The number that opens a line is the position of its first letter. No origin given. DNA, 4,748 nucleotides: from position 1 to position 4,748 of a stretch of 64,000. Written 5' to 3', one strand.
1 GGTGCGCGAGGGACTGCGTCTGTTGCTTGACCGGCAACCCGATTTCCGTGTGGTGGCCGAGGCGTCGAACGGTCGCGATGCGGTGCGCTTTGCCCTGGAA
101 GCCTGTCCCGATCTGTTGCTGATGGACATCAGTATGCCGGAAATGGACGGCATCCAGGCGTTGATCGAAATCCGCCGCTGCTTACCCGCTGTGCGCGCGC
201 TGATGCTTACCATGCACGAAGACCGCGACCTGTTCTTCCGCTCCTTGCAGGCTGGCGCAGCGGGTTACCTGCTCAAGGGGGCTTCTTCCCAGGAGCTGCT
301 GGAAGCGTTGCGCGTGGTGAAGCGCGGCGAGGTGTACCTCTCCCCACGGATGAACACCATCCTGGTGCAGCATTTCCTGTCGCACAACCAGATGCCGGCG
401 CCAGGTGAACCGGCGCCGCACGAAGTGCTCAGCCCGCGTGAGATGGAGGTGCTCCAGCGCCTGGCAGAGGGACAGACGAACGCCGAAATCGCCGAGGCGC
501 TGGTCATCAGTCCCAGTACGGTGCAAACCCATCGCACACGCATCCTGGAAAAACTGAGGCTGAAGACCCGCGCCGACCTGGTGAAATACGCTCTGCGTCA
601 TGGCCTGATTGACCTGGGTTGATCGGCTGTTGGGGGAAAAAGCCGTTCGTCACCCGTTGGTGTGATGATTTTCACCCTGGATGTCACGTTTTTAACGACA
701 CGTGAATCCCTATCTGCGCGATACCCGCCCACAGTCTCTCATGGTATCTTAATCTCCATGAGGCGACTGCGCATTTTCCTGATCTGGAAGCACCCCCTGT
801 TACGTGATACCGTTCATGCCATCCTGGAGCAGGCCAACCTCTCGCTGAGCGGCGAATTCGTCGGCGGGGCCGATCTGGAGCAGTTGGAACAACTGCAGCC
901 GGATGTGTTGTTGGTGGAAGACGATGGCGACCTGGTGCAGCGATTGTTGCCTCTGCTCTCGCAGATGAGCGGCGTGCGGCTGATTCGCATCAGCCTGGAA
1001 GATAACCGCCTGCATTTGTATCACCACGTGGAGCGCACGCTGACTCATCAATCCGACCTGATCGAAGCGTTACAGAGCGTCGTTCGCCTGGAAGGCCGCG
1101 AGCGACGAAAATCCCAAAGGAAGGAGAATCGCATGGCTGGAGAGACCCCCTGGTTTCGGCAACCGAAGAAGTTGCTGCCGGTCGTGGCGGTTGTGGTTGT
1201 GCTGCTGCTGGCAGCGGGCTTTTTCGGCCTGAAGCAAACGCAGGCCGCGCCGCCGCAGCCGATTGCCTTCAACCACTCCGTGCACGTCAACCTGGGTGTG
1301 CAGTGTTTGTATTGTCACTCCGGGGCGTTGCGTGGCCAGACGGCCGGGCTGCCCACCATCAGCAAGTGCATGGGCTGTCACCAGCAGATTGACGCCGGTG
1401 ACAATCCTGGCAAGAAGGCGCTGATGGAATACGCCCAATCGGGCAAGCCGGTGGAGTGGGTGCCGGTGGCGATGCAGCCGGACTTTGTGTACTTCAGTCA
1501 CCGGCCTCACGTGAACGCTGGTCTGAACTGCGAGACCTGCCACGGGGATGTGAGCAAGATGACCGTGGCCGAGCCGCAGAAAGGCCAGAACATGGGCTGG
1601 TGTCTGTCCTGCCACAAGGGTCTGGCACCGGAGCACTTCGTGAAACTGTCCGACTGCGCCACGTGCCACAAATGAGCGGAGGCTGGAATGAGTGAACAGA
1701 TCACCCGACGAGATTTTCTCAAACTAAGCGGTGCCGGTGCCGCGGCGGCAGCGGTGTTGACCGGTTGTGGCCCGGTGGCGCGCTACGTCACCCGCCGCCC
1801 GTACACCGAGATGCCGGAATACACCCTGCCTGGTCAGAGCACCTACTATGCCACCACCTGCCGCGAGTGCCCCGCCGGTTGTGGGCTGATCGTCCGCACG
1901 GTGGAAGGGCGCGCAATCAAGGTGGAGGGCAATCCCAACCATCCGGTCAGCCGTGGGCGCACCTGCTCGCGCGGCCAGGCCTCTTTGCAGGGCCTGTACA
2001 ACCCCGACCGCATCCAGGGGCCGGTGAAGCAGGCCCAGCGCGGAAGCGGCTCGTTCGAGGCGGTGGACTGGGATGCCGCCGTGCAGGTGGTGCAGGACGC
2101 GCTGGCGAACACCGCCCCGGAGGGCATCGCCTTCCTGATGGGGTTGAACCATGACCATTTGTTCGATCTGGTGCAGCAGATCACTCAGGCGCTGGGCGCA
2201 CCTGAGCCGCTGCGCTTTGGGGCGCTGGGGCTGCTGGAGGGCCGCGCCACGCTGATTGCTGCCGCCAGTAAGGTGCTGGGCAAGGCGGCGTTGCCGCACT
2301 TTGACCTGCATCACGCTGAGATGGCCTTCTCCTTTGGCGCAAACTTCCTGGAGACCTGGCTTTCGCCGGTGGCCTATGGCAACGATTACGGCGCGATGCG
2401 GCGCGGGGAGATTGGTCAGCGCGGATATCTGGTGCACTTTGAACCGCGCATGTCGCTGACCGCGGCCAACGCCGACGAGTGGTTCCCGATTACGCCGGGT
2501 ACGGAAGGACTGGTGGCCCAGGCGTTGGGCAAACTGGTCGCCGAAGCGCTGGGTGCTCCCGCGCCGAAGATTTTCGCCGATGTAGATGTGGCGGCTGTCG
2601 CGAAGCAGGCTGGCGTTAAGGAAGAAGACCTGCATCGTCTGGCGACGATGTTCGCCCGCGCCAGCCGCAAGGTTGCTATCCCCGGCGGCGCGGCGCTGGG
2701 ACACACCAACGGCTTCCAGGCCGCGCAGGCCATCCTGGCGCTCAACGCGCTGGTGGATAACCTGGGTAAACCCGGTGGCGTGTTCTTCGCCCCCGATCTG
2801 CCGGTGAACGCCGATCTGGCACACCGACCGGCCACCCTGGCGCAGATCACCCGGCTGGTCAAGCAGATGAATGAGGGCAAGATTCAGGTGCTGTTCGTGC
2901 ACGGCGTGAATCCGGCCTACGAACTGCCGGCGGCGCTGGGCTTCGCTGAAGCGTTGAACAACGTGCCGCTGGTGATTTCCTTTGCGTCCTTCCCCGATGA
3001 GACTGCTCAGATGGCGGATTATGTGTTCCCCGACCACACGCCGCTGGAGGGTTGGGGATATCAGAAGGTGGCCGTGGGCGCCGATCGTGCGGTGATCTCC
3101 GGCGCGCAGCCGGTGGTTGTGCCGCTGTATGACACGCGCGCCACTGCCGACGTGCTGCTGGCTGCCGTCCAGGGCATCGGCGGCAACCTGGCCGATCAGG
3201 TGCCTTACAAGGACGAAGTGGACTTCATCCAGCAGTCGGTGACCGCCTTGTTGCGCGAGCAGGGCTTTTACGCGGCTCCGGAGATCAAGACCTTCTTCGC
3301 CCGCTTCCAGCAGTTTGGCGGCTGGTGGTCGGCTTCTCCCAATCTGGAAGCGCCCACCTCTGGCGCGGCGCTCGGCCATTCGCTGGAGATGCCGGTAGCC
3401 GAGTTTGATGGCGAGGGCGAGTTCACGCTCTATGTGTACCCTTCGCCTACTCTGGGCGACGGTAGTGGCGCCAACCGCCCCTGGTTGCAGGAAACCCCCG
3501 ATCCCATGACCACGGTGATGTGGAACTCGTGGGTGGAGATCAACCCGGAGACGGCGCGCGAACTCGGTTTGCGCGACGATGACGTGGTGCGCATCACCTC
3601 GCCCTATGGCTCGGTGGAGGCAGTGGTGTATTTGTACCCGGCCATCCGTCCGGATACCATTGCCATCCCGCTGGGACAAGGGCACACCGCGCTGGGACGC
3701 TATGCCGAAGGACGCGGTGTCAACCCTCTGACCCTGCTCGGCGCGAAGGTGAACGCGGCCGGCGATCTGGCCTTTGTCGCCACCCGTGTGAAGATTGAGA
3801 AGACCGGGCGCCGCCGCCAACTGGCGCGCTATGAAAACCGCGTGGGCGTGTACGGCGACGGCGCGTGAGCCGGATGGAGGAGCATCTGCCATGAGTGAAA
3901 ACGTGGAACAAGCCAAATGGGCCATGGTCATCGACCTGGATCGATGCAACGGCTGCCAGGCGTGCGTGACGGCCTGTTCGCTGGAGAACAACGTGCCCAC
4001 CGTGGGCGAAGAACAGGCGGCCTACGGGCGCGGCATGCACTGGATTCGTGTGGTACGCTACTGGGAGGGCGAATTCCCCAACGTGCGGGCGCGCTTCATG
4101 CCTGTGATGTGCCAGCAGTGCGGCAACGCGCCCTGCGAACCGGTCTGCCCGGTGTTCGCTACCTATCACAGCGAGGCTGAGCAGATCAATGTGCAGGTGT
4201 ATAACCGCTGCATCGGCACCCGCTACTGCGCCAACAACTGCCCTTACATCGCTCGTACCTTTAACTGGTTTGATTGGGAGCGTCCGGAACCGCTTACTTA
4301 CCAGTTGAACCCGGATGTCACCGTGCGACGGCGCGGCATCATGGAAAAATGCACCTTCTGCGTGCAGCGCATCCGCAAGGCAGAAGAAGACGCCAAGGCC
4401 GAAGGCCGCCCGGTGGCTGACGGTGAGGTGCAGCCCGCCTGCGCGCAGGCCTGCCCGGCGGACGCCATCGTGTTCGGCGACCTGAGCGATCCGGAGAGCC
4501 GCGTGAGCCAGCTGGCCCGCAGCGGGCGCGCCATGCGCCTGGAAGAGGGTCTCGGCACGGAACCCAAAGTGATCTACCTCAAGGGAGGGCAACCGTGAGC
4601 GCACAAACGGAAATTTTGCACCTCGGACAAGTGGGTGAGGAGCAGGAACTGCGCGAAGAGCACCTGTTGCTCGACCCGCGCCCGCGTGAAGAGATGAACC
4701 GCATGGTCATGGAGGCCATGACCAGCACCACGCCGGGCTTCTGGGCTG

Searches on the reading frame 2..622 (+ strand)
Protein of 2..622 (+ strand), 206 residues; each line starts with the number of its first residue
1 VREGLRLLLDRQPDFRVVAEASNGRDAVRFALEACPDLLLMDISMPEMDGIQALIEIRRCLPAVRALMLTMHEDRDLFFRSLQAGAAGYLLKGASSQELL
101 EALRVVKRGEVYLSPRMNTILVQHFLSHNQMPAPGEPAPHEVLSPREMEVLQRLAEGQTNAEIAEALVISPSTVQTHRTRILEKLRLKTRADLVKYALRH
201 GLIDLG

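Call 6: search_protein_families(library=pfam, proteins=[window:2-622:+], max_evalue=0.01)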
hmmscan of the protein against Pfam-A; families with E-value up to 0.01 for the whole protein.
window:2-622:+ (206 aa): 10 families
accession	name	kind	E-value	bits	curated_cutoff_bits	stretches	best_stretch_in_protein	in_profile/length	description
PF00072.30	Response_reg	-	1.7e-22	80.1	30.2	1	1-104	10-111/111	Response regulator receiver domain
PF00196.25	GerE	-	3e-21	75.2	23.5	1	142-197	2-57/57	Bacterial regulatory proteins, luxR family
PF08281.18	Sigma70_r4_2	-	7.5e-07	29.1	25.7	1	141-185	9-54/54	Sigma-70, region 4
PF04545.22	Sigma70_r4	-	1.1e-06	28.5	24.1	1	142-186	4-49/50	Sigma-70, region 4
PF13384.12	HTH_23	-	4e-05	23.7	24.6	1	148-180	8-40/50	Homeodomain-like domain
PF13551.12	HTH_29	-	0.00033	21.1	28.1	1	149-181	3-36/64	Winged helix-turn helix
PF13518.12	HTH_28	-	0.0054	17.2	25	0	149-177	4-32/52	Helix-turn-helix domain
PF02796.21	HTH_7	-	0.0077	16.8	23.8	0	149-174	13-38/45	Helix-turn-helix domain of resolvase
PF12840.13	HTH_20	-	0.0091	16.4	27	0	145-177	4-38/51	Helix-turn-helix domain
PF13412.12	HTH_24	-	0.0092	16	21.9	0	151-177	12-37/48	Winged helix-turn-helix DNA-binding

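Call 7: search_protein_families(library=ncbifam, proteins=[window:2-622:+], max_evalue=0.01)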
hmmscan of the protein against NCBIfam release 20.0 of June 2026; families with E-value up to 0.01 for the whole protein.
window:2-622:+ (206 aa): 105 families (the best 25 are shown)
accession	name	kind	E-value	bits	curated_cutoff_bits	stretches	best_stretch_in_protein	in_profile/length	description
NF052445.1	RespRegMctR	equivalog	7.7e-48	162.6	300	1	3-202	15-204/205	two-component system response regulator MctR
NF007018.1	PRK09483.1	equivalog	2.6e-43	148.2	280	1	2-204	14-210/217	UvrY/SirA/GacA family response regulator transcription factor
NF007935.0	PRK10651.1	equivalog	4.8e-41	140.3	250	1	1-194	18-207/216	two-component system response regulator NarL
NF011896.0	PRK15369.1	equivalog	8.9e-40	136.5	242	1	3-203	17-210/211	two component system response regulator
NF047785.1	respo_reg_MadR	equivalog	3.4e-38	131.1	300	1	1-203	12-209/209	MadR family response regulator transcription factor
NF007708.0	PRK10403.1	equivalog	2e-34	119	343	1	1-191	18-202/215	nitrate/nitrite response regulator protein NarP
NF007685.0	PRK10360.1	equivalog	1e-26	94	258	1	2-195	14-190/196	response regulator transcription factor UhpA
NF007403.0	PRK09935.1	equivalog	3.1e-24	85.8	271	1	3-203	17-210/210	fimbria biosynthesis transcriptional regulator FimZ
NF007419.0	PRK09958.1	equivalog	1.3e-22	80.3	251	1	5-200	16-201/204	acid-sensing system DNA-binding response regulator EvgA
NF041830.1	RR_TF_ErdR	exception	1.5e-19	70.5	390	1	12-192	26-200/213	response regulator transcription factor ErdR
NF006900.1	PRK09390.1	equivalog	2.5e-19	69.6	255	2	142-201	142-201/203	response regulator FixJ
NF041367.1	CheY_Halo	equivalog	1e-18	67.8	200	1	1-104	10-111/114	chemotaxis protein CheY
NF040749.1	tetrathio_RR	equivalog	2.2e-18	66.6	290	1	38-195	46-186/191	tetrathionate respiration response regulator TtrR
NF001965.0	PRK00742.1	subfamily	4e-17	62.5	293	1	1-97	15-112/357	chemotaxis-specific protein-glutamate methyltransferase CheB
NF007505.1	PRK10100.1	equivalog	9.8e-17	61.3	250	1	37-197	43-199/204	biofilm master transcriptional regulator CsgD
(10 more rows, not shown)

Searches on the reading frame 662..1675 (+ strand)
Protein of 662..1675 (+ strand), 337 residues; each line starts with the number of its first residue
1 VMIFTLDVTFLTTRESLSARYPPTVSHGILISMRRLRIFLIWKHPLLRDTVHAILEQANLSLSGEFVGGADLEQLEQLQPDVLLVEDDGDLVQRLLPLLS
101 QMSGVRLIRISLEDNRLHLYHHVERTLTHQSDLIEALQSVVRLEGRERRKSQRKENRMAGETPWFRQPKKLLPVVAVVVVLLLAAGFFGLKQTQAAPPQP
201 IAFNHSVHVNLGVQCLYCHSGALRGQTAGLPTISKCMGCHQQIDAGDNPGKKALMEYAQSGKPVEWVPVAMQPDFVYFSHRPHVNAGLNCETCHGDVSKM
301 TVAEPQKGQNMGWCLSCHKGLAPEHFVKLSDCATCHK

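Call 6: search_protein_families(library=pfam, proteins=[window:662-1675:+], max_evalue=0.01)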
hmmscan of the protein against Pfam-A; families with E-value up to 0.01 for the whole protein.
window:662-1675:+ (337 aa): 3 families
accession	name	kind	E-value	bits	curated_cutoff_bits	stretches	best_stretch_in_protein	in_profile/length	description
PF14522.11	Cytochrome_C7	-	6.8e-13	48.7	24.8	2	276-337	1-67/67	Cytochrome c7 and related cytochrome c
PF02085.21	Cytochrom_CIII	-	3.5e-09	37.4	22.9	1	197-247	17-58/101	Class III cytochrome C family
PF14537.11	Cytochrom_c3_2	-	1.9e-08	35.1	25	1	207-248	1-41/79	Cytochrome c3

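Call 7: search_protein_families(library=ncbifam, proteins=[window:662-1675:+], max_evalue=0.01)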
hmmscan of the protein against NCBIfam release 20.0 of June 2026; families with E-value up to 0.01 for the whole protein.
window:662-1675:+ (337 aa): 11 families
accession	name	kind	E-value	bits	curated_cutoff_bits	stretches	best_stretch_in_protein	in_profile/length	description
NF041781.1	mnquin_red_QrcA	equivalog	5.8e-31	107.4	180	1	178-337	7-159/174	menaquinone reductase multiheme cytochrome c subunit QrcA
TIGR04257.1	nanowire_3heme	domain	1.7e-10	40.9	40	1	275-337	12-75/75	c(7)-type cytochrome triheme domain-containing protein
NF043011.1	CytC7_Geobact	equivalog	3.4e-06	27.5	120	1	174-247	4-81/89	cytochrome c7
TIGR03508.1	decahem_SO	subfamily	8.6e-05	22.1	192.2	0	274-337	130-197/258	DmsE family decaheme c-type cytochrome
NF040968.1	FeS_ExtO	equivalog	0.00046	19.1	200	0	284-321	35-72/416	selenite/tellurite reduction operon b-type cytochrome iron-sulfur cluster-binding subunit ExtO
NF040967.1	cytc_ExtN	equivalog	0.00064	18.7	200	0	284-321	35-72/415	selenite/tellurite reduction operon c-type cytochrome ExtN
NF041028.1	decahem_GSU2203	exception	0.00073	18.8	325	0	201-245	114-160/317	GSU2203 family decaheme c-type cytochrome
TIGR03153.1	cytochr_NrfH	equivalog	0.00086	19.4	134.2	0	289-320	104-135/138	cytochrome c nitrite reductase small subunit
NF045722.1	c3_cytochr_TmcA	equivalog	0.0011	18.8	114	0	204-246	47-116/125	acidic tetraheme cytochrome c3 TmcA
NF007935.0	PRK10651.1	equivalog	0.003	16.8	250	1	36-86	7-59/216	two-component system response regulator NarL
NF045713.1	CxxCH_16_HmcA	equivalog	0.0098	14.5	400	0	193-224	288-319/541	sulfate respiration complex hexadecaheme cytochrome HmcA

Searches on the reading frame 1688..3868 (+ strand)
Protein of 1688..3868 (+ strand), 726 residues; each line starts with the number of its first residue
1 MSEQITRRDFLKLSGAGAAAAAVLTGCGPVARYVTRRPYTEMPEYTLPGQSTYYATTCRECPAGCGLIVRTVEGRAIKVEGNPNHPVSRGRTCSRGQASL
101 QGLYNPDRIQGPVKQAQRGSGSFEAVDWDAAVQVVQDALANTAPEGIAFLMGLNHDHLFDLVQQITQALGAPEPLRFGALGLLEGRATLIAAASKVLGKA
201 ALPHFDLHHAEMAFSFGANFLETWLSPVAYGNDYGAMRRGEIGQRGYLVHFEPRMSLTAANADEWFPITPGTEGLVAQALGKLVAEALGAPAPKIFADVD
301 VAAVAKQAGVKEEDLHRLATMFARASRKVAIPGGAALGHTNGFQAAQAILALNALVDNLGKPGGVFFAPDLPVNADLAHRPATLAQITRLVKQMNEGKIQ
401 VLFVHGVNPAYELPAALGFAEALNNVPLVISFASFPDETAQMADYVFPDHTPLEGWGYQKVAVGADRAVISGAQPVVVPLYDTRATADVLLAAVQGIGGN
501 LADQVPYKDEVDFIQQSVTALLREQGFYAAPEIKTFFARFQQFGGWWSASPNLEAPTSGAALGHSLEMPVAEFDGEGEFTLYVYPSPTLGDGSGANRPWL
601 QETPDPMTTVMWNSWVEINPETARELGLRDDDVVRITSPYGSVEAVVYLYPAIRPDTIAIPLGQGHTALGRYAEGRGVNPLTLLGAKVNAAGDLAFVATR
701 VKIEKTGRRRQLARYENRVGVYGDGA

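Call 6: search_protein_families(library=pfam, proteins=[window:1688-3868:+], max_evalue=0.01)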
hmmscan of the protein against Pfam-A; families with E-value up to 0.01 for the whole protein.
window:1688-3868:+ (726 aa): 4 families
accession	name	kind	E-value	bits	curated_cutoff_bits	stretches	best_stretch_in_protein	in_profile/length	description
PF00384.28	Molybdopterin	-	6.2e-17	62.1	24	1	108-489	1-346/353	Molybdopterin oxidoreductase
PF01568.27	Molydop_binding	-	1.7e-15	57.4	26.8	1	613-682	28-93/110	Molydopterin dinucleotide binding domain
PF04879.21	Molybdop_Fe4S4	-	4.6e-15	55.8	22.7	1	53-105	3-55/55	Molybdopterin oxidoreductase Fe4S4 domain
PF10518.14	TAT_signal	-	9.3e-07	28.9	22.7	1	4-23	1-20/21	TAT (twin-arginine translocation) pathway signal sequence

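Call 7: search_protein_families(library=ncbifam, proteins=[window:1688-3868:+], max_evalue=0.01)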
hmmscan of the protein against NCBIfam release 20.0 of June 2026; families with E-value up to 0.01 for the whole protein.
window:1688-3868:+ (726 aa): 27 families (the best 25 are shown)
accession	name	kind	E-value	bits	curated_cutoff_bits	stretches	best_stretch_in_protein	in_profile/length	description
NF041783.2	mnquin_red_QrcB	equivalog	3.4e-91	306.5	440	2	48-501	47-507/695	menaquinone reductase molybdopterin-binding-like subunit QrcB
NF012032.0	PRK15488.1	equivalog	2.6e-52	177.8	694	3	4-281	2-263/759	thiosulfate reductase PhsA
NF041714.1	arsenate_red_ArrA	equivalog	9.6e-45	153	1600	2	5-281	3-278/848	arsenate respiratory reductase molybdopterin-containing subunit ArrA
TIGR01591.1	Fdh-alpha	equivalog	2e-32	112.1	666.25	3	56-285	1-224/672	formate dehydrogenase subunit alpha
TIGR02166.1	dmsA_ynfE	subfamily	2.1e-30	105.5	777.7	2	5-142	1-139/794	DMSO/selenate family reductase complex A subunit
NF011567.1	PRK14991.1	equivalog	1e-27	96.4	1750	4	613-671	906-964/1022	tetrathionate reductase subunit TtrA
TIGR01553.1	formate-DH-alph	equivalog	7.5e-26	90.2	814.2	1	4-273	1-278/1009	formate dehydrogenase-N subunit alpha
NF047855.1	AssmNtatRedNasC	equivalog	2.2e-25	89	1100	3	51-141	18-107/708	assimilatory nitrate reductase catalytic subunit NasC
NF010055.0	PRK13532.1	equivalog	1.5e-20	73.1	904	1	4-147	2-144/830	nitrate reductase catalytic subunit NapA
NF041513.1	formate_DH_Act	exception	1.5e-19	69.3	1400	2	56-144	45-132/1067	formate dehydrogenase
TIGR03479.1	DMSO_red_II_alp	subfamily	3.7e-18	65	984.75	2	52-283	57-291/913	molybdopterin-dependent oxidoreductase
TIGR01706.1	NAPA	equivalog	3.3e-17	62.1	930.55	1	5-138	2-131/830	periplasmic nitrate reductase subunit alpha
NF041884.1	selenate_YnfF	exception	1.1e-13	50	1650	1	5-282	1-282/798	selenate/tellurate reductase subunit YnfF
NF041323.1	Nitr_red_NasA_Halo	equivalog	4.3e-13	48.7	1000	2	61-366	3-312/673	assimilatory nitrate reductase NasA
NF011566.1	PRK14990.1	exception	1.4e-12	46.5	1600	1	4-137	13-149/814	dimethylsulfoxide reductase subunit A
NF041885.1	selenate_YnfE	exception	1.5e-11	42.8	1675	1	5-142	3-143/805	selenate/tellurate reductase subunit YnfE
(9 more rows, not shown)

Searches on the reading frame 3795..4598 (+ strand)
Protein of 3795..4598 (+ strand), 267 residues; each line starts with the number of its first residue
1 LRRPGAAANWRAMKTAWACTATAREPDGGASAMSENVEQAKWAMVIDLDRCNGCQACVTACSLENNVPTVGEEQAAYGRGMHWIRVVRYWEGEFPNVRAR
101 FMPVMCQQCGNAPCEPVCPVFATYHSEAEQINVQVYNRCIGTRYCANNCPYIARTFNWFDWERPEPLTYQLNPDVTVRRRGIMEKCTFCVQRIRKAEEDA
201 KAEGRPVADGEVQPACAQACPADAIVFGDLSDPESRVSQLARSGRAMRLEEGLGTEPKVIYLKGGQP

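Call 6: search_protein_families(library=pfam, proteins=[window:3795-4598:+], max_evalue=0.01)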
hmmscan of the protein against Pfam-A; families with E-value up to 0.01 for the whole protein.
window:3795-4598:+ (267 aa): 13 families
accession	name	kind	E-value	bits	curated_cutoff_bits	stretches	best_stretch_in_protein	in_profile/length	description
PF12838.12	Fer4_7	-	6.8e-13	49.3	27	3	138-224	1-52/52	4Fe-4S dicluster domain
PF13237.11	Fer4_10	-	8.9e-11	42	25.5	2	44-81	2-31/53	4Fe-4S dicluster domain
PF13247.11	Fer4_11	-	7.7e-09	36.1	26.2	1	99-158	3-63/100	4Fe-4S dicluster domain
PF13534.11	Fer4_17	-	3.2e-07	31.2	22.2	0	138-189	1-49/61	4Fe-4S dicluster domain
PF13183.11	Fer4_8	-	4.9e-07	30.6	27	1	48-120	2-66/68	4Fe-4S dicluster domain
PF12837.12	Fer4_6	-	8.8e-07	29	25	1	44-61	2-19/24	4Fe-4S binding domain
PF12797.12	Fer4_2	-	1.8e-06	27.9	24.5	1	42-61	1-20/22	4Fe-4S binding domain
PF13187.11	Fer4_9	-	1.1e-05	25.8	27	1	18-62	11-48/52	4Fe-4S dicluster domain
PF25160.1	LdpA_Fe-S-bd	-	2.9e-05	24.2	27.6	0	111-151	6-40/49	LdpA Fe-S cluster-binding domain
PF00037.32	Fer4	-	0.00041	20.5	21.1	1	45-61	2-18/24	4Fe-4S binding domain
PF12800.12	Fer4_4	-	0.0028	18.3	24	1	49-62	2-15/17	4Fe-4S binding domain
PF13484.11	Fer4_16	-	0.0042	18.3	30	0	50-62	1-13/66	4Fe-4S double cluster binding domain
PF14697.11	Fer4_21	-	0.0099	16.4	35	0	39-64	30-54/59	4Fe-4S dicluster domain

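Call 7: search_protein_families(library=ncbifam, proteins=[window:3795-4598:+], max_evalue=0.01)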
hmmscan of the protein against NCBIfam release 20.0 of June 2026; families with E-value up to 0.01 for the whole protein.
window:3795-4598:+ (267 aa): 40 families (the best 25 are shown)
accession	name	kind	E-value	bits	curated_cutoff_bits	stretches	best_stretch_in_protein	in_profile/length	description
NF041782.1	mnquin_red_QrcC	equivalog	2.7e-75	253.1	400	1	42-263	1-226/239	menaquinone reductase iron-sulfur cluster-binding subunit QrcC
NF045797.1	DsrO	equivalog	4.4e-49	167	200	1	20-262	22-234/235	sulfate reduction electron transfer complex DsrMKJOP subunit DsrO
NF041715.1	arsenate_red_ArrB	equivalog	1.7e-37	129.2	450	2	41-157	2-107/233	arsenate respiratory reductase iron-sulfur subunit ArrB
TIGR03149.1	cyt_nit_nrfC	equivalog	2.5e-34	118.6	377.6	2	32-157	29-145/225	cytochrome c nitrite reductase Fe-S protein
NF011569.0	PRK14993.1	equivalog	7.1e-31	107.5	416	2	35-157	37-150/244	tetrathionate reductase subunit TtrB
NF038355.1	FDH3_beta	equivalog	1.1e-20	74.4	240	1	43-231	4-165/180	formate dehydrogenase FDH3 subunit beta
TIGR03478.1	DMSO_red_II_bet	subfamily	1.4e-18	66.9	480.7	3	91-157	116-182/321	DMSO reductase family type II enzyme, iron-sulfur subunit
TIGR02951.1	DMSO_dmsB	equivalog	6.5e-18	65.3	214.1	1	44-157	4-115/161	DMSO/selenate family reductase complex B subunit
NF042979.1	EthbenzDh_ebdB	equivalog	7.3e-17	61.2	740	3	91-158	138-205/354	ethylbenzene dehydrogenase subunit beta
NF008134.0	PRK10882.1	equivalog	1.1e-15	57.5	263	1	24-232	21-210/329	hydrogenase 2 operon protein HybA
TIGR01582.1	FDH-beta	equivalog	1.9e-10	40.4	334.7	1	36-151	16-138/283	formate dehydrogenase subunit beta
TIGR01660.1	narH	equivalog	7.4e-10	37.8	524.05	1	87-159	164-236/492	nitrate reductase subunit beta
NF007382.0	PRK09898.1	equivalog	1.5e-09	37.7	213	1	101-157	118-174/208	ferredoxin-like protein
NF007658.0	PRK10330.1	equivalog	2.8e-09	36.7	260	1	104-153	56-103/181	electron transport protein HydN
NF045715.1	sulf_resp_HmcB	equivalog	7e-09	35.2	420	1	15-231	11-199/307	sulfate respiration complex iron-sulfur protein HmcB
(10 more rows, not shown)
